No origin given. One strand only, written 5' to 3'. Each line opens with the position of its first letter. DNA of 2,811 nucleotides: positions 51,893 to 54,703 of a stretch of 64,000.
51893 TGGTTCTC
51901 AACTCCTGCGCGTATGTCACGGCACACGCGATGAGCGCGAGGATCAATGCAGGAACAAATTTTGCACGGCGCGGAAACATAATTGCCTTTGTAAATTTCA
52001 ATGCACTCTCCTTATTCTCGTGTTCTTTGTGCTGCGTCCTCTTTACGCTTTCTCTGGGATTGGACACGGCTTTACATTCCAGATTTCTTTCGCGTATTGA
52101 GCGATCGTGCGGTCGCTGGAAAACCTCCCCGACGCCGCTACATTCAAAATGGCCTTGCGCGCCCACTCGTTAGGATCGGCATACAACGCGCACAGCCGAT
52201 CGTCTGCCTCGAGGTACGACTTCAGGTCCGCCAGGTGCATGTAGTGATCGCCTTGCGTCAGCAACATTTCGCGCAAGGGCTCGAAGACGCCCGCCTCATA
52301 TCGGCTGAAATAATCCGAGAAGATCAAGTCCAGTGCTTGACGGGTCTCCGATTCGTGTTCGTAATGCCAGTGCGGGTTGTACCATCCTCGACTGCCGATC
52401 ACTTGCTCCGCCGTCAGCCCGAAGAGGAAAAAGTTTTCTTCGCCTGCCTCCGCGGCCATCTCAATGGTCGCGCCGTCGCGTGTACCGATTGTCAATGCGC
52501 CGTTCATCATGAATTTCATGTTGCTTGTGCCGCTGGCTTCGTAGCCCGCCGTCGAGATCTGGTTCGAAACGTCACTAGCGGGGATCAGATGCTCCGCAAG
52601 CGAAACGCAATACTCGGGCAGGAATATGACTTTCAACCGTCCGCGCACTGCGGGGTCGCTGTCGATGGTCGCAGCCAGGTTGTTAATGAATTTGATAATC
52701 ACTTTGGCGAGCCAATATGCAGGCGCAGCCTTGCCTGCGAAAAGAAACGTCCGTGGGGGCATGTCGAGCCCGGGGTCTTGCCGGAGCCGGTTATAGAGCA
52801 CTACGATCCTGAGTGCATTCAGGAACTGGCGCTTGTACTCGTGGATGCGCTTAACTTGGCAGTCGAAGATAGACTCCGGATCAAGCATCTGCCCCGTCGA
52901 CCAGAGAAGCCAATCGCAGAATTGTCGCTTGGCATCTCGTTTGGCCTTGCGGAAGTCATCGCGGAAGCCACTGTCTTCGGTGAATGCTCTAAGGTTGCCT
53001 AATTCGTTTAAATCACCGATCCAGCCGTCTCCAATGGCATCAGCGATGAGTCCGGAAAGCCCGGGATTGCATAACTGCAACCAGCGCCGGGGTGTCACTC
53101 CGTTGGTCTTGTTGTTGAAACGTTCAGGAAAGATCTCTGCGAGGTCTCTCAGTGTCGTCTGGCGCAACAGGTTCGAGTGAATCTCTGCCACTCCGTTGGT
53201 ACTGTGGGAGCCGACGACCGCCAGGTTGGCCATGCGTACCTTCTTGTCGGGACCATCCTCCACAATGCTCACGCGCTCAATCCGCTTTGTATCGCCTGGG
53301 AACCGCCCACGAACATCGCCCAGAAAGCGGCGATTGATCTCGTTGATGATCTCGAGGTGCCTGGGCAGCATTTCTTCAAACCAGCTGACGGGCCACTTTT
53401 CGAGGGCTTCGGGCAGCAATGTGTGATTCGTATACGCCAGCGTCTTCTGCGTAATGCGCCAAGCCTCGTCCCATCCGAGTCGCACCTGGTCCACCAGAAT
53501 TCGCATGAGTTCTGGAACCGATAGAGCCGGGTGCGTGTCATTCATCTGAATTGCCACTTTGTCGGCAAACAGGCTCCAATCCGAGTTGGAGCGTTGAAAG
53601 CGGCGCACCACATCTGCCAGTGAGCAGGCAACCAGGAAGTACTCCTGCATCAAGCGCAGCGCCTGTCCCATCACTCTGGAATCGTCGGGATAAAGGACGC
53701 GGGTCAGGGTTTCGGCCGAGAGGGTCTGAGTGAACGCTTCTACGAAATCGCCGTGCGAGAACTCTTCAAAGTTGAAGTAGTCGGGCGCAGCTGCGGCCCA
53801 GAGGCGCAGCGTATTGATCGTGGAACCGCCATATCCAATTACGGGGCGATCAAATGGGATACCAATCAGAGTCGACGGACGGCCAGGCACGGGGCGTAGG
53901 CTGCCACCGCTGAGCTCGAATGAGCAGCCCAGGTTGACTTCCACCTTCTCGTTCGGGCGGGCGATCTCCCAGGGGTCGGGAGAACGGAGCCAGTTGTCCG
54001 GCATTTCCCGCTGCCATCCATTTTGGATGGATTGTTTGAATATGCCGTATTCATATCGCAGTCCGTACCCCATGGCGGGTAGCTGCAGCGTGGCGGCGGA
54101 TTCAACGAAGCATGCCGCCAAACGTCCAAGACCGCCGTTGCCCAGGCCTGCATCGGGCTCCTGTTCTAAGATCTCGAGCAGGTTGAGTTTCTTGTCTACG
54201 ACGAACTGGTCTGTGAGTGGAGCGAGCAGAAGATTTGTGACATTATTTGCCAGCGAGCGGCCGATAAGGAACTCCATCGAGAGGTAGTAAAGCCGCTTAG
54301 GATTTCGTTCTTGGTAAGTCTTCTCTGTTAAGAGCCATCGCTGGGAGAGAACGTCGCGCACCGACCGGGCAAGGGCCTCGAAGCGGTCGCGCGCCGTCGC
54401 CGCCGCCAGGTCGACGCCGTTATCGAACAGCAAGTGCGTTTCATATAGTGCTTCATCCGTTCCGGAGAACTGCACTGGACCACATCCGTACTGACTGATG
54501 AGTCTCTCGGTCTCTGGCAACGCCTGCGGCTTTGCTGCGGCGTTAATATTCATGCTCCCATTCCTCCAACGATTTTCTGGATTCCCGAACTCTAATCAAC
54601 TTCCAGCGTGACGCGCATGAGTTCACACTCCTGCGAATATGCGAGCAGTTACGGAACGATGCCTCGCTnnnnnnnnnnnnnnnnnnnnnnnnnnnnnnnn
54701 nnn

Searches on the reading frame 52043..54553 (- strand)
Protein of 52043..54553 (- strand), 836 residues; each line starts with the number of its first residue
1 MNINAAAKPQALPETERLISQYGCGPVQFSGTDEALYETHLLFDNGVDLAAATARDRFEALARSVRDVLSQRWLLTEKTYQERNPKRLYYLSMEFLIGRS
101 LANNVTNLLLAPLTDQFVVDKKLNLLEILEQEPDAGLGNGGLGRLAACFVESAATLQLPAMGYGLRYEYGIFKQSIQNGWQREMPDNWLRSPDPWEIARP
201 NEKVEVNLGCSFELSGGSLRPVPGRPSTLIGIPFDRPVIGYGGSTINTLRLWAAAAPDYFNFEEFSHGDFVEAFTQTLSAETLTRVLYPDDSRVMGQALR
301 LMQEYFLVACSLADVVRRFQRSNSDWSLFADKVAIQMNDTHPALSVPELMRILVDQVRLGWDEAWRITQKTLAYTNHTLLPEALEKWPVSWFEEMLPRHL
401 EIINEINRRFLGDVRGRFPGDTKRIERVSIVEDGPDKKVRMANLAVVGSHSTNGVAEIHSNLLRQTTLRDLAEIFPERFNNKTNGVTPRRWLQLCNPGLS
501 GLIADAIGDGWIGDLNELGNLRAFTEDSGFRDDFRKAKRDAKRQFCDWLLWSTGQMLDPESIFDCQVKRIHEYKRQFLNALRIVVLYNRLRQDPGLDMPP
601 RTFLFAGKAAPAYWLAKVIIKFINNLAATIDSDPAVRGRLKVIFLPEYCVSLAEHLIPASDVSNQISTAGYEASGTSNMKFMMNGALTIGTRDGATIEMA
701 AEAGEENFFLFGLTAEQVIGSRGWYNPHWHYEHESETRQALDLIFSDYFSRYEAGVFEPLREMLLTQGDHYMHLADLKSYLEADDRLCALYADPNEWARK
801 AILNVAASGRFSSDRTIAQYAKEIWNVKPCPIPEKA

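Call 22: search_protein_families(library=pfam, proteins=[window:52043-54553:-], max_evalue=0.00001)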
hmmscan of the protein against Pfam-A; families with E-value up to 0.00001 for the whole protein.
window:52043-54553:- (836 aa): 1 family
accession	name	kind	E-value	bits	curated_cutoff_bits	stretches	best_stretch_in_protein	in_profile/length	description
PF00343.26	Phosphorylase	-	3.1e-302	1004.7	27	1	122-827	5-713/713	Carbohydrate phosphorylase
